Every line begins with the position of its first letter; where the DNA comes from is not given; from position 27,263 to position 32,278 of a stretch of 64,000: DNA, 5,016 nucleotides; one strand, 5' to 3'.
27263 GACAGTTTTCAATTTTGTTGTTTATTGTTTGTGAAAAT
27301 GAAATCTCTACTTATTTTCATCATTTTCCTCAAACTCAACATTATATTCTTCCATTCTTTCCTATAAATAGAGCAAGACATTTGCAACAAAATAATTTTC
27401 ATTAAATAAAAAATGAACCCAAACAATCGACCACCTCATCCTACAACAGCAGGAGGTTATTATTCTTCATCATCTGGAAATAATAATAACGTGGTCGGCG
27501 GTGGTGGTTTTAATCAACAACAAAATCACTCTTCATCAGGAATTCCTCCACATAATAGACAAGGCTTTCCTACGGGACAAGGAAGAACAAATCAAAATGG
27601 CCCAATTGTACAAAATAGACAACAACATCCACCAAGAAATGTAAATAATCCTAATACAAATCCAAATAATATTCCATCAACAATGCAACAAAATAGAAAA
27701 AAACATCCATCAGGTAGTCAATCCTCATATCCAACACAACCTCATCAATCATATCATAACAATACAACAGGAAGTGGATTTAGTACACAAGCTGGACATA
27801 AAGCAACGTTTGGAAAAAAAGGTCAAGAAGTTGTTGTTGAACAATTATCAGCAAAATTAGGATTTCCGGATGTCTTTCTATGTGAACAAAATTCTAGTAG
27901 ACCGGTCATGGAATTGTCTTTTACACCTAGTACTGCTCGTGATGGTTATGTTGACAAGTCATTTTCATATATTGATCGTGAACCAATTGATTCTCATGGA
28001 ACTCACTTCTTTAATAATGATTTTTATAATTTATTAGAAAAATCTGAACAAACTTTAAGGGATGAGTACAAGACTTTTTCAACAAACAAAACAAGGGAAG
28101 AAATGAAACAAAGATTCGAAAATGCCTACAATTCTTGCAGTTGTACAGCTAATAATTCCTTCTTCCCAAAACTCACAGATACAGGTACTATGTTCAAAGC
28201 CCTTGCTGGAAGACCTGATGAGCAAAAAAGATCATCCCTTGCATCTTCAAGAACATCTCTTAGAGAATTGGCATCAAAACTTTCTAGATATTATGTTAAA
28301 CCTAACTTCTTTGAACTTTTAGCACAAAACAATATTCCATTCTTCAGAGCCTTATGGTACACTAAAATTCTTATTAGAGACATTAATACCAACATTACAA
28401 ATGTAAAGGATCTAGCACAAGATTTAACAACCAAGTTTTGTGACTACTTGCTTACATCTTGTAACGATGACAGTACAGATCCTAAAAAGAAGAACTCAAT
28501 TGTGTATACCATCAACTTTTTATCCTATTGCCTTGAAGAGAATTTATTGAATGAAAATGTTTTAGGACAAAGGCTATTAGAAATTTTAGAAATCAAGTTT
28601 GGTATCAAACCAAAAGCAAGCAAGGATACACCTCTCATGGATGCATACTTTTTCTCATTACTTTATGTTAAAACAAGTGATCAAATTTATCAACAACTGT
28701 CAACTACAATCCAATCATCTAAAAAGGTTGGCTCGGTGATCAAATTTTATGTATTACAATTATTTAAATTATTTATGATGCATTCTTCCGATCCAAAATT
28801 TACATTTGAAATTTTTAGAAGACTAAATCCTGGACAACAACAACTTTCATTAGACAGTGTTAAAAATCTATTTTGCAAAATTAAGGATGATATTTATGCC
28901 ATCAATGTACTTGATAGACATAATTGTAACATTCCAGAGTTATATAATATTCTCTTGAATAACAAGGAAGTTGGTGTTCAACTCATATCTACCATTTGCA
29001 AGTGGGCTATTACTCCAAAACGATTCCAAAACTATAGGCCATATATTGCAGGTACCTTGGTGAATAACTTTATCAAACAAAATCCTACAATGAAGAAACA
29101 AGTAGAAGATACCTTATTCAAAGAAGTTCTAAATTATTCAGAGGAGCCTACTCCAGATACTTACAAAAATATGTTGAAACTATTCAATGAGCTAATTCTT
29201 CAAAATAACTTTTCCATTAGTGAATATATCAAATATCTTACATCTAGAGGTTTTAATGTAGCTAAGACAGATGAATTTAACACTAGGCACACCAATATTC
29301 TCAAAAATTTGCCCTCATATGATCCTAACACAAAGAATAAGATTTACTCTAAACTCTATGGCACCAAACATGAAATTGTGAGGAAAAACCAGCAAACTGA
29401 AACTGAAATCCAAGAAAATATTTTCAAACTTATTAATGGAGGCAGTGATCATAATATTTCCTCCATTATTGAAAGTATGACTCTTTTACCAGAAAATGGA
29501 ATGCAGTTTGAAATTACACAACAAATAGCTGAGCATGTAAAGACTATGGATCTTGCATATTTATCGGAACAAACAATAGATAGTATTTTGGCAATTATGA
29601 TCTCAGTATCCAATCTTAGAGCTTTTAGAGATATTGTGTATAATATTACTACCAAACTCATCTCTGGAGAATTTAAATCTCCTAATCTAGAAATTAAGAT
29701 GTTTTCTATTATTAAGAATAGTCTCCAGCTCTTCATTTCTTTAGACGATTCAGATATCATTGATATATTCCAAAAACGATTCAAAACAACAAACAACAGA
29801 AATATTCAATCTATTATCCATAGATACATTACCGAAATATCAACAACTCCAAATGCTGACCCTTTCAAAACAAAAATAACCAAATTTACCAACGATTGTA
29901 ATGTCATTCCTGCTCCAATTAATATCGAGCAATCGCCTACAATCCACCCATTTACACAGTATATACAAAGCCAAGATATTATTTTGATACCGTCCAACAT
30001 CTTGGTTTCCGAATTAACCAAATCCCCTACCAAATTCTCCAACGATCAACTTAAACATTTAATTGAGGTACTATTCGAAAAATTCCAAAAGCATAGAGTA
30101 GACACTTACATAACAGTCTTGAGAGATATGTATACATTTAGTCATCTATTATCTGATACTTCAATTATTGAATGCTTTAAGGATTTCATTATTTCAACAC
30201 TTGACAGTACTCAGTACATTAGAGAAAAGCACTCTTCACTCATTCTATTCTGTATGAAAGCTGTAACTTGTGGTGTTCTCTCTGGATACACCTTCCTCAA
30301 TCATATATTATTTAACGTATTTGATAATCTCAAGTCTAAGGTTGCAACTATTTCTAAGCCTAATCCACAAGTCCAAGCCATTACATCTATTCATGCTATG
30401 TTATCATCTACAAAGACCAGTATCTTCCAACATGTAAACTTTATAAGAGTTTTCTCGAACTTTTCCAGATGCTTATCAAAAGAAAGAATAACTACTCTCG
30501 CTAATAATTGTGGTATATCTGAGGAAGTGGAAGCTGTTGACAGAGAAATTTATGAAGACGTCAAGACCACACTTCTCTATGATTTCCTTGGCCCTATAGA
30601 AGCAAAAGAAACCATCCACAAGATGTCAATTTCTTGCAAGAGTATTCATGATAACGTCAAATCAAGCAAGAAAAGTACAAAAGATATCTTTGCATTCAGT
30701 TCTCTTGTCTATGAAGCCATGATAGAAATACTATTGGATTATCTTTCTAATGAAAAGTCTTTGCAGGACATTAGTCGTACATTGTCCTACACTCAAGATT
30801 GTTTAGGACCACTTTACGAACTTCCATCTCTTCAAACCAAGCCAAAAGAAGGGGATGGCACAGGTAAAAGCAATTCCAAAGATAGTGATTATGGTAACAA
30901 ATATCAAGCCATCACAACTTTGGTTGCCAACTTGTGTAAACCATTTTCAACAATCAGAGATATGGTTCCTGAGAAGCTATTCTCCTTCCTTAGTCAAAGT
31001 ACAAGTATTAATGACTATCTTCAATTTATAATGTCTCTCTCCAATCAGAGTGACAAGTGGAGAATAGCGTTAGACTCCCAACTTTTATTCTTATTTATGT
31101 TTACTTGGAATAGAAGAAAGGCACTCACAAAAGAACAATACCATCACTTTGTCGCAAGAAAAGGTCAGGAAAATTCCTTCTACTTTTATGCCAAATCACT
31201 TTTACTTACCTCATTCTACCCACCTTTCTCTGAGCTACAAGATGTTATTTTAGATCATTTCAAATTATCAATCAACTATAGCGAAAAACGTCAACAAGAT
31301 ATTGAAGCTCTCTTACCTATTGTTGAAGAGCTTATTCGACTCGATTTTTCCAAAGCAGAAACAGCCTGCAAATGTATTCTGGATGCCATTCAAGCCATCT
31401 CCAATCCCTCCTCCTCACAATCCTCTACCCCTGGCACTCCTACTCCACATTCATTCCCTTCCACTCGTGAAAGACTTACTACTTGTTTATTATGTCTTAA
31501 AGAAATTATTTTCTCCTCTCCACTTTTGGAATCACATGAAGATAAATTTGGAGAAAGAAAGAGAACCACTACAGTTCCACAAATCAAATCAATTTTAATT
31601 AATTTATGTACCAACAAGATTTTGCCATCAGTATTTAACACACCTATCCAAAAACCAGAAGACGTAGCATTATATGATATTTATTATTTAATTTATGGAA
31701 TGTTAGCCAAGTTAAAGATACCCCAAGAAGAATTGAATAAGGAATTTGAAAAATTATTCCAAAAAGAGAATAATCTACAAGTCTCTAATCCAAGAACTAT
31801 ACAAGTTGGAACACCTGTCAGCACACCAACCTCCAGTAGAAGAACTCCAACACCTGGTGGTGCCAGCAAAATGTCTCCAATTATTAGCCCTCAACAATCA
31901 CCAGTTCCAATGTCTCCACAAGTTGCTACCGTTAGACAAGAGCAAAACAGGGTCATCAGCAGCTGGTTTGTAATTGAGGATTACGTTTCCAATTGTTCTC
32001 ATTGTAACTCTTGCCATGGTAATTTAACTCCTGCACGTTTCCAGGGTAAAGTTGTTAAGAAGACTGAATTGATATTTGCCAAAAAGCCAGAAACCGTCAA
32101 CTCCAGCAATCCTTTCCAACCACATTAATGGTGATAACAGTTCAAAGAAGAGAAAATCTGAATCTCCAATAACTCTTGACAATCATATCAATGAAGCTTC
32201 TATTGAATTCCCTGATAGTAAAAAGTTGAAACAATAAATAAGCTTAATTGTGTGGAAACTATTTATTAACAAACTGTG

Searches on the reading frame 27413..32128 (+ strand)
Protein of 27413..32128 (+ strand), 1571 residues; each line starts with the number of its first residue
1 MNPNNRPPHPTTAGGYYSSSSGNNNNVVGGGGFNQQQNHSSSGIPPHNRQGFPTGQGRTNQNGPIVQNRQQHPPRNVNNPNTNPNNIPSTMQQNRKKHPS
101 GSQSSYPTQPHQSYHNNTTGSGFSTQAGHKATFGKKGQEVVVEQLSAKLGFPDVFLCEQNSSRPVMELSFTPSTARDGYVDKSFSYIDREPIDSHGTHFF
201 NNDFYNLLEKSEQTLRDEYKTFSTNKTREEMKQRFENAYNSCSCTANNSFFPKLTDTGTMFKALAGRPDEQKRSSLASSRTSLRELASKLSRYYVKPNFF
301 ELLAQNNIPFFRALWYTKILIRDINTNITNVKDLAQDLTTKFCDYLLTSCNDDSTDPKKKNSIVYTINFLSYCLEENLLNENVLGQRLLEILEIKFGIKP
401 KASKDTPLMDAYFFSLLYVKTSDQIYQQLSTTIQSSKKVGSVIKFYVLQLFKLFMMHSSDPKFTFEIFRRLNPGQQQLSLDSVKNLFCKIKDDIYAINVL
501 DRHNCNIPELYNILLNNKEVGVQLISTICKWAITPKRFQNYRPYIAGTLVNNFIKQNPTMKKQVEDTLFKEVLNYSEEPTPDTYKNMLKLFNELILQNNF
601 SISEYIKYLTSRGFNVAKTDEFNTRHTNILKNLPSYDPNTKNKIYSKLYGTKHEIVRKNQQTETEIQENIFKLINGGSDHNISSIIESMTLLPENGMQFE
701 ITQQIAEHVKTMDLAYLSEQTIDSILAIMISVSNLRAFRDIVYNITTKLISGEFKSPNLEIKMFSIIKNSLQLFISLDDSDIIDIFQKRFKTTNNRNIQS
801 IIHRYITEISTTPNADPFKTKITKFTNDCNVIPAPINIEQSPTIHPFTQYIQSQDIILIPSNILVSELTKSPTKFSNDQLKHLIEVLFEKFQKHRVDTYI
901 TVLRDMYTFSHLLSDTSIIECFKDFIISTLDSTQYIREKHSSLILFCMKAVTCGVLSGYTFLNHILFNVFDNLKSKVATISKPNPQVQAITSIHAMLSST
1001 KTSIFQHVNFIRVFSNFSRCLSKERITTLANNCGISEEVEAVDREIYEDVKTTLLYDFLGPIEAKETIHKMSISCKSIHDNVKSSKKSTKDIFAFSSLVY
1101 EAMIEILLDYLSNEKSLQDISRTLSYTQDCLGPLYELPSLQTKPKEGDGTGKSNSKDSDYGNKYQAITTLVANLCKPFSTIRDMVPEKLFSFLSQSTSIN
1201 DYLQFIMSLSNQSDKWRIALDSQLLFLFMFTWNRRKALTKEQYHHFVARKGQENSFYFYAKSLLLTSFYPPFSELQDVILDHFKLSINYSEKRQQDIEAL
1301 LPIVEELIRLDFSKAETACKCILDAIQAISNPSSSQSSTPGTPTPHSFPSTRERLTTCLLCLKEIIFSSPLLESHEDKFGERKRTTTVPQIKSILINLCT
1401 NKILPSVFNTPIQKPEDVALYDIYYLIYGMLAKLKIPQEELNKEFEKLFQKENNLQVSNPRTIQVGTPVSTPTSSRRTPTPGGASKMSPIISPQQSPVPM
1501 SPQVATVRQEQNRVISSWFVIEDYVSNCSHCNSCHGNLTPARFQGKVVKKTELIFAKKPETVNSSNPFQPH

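Call 9: search_protein_families(library=pfam, proteins=[window:27413-32128:+], max_evalue=0.01)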
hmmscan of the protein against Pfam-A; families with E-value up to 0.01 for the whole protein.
window:27413-32128:+ (1571 aa): 4 families
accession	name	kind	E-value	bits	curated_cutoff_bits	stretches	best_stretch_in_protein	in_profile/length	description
PF09497.15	Med12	-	6.9e-07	30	25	1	275-318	20-63/63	Transcription mediator complex subunit Med12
PF12145.13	Med12-LCEWAV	-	0.00026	20.4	23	0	582-662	317-393/471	Eukaryotic Mediator 12 subunit domain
PF07011.16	Elf4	-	0.00098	19.4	27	0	320-348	49-77/83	Early Flowering 4 domain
PF25151.1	TPR_Trm732_C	-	0.0032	17.8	27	0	1261-1317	31-87/159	Trm732, C-terminal TPR repeats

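Call 21: find_encoding_contigs(protein=window:27413-32128:+, flank=3000, max_places=4)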
Protein window:27413-32128:+ (1571 aa): no gene with exactly this product is on record in the collection.

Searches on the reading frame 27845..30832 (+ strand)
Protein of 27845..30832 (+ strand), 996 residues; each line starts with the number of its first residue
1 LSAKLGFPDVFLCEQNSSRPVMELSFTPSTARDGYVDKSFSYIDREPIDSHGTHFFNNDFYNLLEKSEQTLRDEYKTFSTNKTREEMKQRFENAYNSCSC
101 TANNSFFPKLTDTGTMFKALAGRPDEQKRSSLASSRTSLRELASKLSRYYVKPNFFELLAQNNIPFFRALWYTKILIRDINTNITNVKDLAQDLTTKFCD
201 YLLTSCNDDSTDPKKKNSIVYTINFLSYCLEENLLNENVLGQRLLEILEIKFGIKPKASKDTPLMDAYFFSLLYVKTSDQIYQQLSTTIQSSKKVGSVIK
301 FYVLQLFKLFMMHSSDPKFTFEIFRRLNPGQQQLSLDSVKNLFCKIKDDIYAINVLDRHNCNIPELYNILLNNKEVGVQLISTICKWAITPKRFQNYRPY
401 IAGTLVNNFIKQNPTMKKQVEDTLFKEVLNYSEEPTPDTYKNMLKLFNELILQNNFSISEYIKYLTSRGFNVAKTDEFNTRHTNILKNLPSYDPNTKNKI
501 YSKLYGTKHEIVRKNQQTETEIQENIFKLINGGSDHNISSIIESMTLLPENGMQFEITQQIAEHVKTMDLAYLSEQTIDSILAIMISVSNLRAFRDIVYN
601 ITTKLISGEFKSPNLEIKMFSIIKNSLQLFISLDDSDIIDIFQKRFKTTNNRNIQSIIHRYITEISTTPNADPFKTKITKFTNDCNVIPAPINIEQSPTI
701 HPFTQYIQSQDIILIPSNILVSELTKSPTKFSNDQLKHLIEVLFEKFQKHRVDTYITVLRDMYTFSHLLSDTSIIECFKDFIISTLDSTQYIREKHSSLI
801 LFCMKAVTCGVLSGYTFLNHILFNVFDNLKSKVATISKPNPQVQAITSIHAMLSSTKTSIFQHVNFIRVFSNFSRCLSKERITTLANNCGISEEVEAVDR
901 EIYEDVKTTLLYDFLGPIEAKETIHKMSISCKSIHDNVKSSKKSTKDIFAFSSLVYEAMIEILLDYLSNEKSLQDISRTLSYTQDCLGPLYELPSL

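Call 25: find_homologous_proteins(query=window:27845-30832:+)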
Query seq(996 aa) (996 aa): 5 proteins with E <= 0.001 among 8000 candidates.
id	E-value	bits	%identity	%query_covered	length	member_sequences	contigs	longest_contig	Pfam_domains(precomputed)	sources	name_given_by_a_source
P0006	0.0e+0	2214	100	100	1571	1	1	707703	PF09497.16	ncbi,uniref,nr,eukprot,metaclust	ncbi:hypothetical protein NAEGRDRAFT_78416 [Naegleria gruberi]|uniref:Mediator complex subunit Med12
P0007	0.0e+0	1166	56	100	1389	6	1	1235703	PF09497.16,PF12145.14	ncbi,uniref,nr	ncbi:hypothetical protein FDP41_000542 [Naegleria fowleri]|uniref:Mediator complex subunit Med12 dom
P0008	0.0e+0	1123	55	100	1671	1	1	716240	PF09497.16,PF12145.14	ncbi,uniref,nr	ncbi:hypothetical protein C9374_001893 [Naegleria lovaniensis]|uniref:Mediator complex subunit Med12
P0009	1.9e-263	895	45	100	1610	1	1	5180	PF09497.16,PF12145.14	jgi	-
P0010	4.3e-201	689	39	100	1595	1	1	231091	PF09497.16,PF12145.14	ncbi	ncbi:hypothetical protein ABK040_015333 [Willaertia magna]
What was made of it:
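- Tried and rejected: A later search with the middle of Med12 worked (call 25).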

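Call 30: find_encoding_contigs(protein=P0007, flank=3000, max_places=1)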
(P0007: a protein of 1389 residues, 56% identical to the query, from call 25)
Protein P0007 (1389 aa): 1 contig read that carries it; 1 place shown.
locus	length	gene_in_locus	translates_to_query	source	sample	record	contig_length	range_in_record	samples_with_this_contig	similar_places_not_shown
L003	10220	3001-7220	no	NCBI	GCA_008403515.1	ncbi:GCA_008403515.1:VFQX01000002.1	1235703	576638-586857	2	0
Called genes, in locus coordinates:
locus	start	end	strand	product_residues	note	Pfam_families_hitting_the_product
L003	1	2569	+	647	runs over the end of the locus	PF13522:GATase_6, PF13537:GATase_7, PF00733:Asn_synthase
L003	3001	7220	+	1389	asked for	PF09497:Med12 (weak), PF12145:Med12-LCEWAV (faint)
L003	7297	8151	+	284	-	-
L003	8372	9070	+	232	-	PF01015:Ribosomal_S3Ae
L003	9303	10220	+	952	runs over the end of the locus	PF00071:Ras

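Call 31: find_encoding_contigs(protein=P0008, flank=1500, max_places=1)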
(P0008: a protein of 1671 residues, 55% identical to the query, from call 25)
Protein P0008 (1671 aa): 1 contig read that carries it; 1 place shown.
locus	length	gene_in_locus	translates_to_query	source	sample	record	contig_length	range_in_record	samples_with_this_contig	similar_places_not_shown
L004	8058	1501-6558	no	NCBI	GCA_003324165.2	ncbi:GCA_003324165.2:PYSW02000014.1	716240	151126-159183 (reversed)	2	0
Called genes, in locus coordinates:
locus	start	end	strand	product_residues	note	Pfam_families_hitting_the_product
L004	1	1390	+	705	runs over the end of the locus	PF13522:GATase_6, PF13537:GATase_7, PF00733:Asn_synthase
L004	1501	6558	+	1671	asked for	PF09497:Med12 (weak), PF12145:Med12-LCEWAV (faint)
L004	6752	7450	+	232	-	PF01015:Ribosomal_S3Ae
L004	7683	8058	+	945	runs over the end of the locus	PF00071:Ras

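Call 49: find_encoding_contigs(protein=P0010, flank=1500, max_places=1)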
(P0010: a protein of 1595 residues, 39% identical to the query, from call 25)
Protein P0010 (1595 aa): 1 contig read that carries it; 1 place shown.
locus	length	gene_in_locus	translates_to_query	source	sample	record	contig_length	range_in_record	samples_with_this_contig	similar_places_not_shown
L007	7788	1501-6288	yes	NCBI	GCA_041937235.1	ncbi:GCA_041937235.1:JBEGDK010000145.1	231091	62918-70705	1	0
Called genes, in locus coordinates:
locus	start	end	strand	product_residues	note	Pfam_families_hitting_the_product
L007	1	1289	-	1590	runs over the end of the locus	PF10382:ZGRF1-like_N, PF01443:Viral_helicase1 (faint), PF06839:Zn_ribbon_GRF, PF13086:AAA_11, PF13245:AAA_19 (weak), PF13087:AAA_12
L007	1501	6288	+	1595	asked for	PF09497:Med12 (weak), PF12145:Med12-LCEWAV (weak)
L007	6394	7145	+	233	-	PF01015:Ribosomal_S3Ae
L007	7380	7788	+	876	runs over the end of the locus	PF00071:Ras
